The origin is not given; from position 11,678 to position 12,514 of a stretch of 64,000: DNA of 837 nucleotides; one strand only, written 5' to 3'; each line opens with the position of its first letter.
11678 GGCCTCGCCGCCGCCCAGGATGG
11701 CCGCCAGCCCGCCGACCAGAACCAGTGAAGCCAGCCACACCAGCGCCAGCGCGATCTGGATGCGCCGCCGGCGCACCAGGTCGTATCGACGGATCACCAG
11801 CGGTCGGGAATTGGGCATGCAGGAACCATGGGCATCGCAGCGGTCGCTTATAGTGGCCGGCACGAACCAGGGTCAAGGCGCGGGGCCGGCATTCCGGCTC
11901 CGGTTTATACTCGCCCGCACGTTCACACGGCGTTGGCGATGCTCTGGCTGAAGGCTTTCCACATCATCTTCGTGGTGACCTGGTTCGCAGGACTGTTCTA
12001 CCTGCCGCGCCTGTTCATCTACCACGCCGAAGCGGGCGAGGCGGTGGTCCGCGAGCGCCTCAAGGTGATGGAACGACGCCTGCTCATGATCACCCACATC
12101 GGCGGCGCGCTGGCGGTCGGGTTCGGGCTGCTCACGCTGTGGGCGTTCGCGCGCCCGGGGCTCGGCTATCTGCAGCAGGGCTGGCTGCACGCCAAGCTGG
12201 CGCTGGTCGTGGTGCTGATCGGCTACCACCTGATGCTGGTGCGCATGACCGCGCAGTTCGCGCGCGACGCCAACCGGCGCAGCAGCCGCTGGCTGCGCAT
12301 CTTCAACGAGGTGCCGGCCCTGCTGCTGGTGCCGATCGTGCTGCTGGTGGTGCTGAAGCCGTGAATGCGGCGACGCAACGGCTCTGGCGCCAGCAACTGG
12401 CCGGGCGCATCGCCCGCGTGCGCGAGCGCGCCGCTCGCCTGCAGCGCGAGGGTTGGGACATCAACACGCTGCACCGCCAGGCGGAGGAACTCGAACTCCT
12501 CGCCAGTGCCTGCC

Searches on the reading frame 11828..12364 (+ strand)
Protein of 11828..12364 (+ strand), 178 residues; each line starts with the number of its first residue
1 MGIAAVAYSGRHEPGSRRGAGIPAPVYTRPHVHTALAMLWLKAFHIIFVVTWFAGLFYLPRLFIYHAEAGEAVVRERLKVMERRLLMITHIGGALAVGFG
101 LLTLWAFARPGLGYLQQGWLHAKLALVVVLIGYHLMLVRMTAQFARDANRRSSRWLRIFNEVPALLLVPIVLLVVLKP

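Call 83: search_protein_families(library=pfam, proteins=[window:11828-12364:+], max_evalue=0.0001)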
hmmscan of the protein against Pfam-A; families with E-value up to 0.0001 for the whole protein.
window:11828-12364:+ (178 aa): 2 families
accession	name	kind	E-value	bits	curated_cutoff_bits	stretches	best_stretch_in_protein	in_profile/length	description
PF03653.18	UPF0093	-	1.5e-45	155.5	34.2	1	37-178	4-145/146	Uncharacterised protein family (UPF0093)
PF05425.18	CopD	-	2.6e-05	25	32.1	1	95-176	17-104/105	Copper resistance protein D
